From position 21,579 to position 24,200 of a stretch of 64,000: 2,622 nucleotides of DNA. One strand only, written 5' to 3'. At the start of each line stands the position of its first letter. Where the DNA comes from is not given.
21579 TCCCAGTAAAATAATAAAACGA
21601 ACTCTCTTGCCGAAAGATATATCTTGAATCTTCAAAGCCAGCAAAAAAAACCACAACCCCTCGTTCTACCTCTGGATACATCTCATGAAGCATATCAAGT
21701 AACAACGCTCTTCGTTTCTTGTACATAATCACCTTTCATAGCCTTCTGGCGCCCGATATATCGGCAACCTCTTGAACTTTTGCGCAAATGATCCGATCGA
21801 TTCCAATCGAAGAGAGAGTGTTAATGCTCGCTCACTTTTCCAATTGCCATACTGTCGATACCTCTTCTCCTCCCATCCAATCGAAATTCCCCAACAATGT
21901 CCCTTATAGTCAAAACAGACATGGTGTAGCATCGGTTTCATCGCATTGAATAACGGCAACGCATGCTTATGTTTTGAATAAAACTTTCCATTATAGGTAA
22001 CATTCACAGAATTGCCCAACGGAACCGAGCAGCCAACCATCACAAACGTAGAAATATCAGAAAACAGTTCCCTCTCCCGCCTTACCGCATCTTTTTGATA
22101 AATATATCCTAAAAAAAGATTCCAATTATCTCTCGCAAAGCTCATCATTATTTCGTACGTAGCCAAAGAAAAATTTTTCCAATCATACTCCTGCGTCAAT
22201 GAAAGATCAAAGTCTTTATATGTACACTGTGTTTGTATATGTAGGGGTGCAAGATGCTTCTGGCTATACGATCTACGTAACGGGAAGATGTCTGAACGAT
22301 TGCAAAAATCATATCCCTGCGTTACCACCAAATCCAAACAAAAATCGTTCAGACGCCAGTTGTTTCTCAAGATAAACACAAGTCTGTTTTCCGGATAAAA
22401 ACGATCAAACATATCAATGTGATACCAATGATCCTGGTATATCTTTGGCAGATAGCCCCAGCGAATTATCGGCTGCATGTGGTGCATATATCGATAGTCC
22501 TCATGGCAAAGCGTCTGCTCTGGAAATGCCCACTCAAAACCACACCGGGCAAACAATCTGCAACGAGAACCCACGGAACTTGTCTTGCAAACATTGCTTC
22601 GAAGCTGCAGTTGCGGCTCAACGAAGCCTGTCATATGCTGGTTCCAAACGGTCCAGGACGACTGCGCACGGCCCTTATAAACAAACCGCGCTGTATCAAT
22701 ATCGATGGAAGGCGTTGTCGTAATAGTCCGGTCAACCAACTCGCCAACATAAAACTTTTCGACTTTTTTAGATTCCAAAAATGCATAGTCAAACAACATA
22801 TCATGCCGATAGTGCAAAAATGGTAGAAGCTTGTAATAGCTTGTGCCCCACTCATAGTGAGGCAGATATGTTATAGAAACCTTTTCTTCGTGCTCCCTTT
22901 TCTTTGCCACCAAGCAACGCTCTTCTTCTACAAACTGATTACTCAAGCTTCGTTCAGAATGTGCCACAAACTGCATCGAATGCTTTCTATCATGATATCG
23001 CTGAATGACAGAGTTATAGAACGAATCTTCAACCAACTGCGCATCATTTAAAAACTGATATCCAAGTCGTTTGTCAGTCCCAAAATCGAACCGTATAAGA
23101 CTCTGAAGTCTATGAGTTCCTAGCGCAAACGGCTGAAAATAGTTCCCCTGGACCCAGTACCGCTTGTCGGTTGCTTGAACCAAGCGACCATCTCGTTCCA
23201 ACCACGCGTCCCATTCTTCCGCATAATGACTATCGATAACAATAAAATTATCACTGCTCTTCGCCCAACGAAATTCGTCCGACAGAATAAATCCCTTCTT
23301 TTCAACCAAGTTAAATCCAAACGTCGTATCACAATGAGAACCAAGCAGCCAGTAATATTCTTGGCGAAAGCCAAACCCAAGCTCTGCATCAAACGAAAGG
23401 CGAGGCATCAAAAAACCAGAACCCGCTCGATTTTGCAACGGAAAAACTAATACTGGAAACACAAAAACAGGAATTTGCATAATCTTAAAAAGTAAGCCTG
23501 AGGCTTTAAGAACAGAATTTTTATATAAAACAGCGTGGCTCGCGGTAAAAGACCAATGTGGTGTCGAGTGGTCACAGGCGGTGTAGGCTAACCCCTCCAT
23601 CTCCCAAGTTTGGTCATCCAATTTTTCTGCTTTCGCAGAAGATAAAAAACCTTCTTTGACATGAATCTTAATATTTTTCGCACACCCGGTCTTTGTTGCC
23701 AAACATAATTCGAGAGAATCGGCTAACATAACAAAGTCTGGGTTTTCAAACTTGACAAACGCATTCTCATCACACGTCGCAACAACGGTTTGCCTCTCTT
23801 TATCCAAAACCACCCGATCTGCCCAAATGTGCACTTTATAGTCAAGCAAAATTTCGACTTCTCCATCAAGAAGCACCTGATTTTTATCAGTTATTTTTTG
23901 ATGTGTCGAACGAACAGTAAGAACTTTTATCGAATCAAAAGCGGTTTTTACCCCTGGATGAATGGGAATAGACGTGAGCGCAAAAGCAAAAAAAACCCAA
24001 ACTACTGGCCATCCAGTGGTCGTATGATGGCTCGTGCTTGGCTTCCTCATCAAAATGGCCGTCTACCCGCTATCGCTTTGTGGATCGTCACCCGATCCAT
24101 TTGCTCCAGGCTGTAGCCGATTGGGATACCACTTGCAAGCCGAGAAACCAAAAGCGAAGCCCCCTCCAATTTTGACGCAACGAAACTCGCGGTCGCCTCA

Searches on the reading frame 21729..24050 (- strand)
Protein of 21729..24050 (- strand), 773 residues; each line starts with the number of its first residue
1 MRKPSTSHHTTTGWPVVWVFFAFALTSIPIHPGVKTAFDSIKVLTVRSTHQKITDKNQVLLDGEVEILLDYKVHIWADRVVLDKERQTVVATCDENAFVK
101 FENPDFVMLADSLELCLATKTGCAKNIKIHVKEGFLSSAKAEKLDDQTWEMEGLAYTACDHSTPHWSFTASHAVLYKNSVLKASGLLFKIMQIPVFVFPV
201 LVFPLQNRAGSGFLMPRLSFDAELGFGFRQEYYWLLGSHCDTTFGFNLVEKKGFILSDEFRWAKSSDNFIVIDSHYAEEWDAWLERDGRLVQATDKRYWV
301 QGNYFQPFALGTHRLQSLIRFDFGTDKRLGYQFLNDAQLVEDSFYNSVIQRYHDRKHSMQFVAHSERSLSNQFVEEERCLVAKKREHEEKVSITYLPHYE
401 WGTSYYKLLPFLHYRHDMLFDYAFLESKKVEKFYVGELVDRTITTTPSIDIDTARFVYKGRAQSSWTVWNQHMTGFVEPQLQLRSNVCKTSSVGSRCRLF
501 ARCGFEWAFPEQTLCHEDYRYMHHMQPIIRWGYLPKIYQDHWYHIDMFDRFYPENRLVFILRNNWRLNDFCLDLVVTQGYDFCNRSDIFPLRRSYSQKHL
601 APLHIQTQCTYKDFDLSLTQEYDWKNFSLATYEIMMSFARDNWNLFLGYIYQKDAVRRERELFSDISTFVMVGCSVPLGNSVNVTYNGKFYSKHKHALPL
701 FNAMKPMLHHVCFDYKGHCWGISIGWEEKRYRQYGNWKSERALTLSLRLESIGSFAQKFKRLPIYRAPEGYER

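Call 86: search_protein_families(library=pfam, proteins=[window:21729-24050:-], max_evalue=0.001)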
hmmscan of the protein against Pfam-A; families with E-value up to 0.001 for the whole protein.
window:21729-24050:- (773 aa): 1 family
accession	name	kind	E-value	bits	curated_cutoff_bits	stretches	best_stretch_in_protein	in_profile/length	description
PF19838.5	LptD_2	-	1.2e-07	31.2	22.5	1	188-264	8-88/464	LptD protein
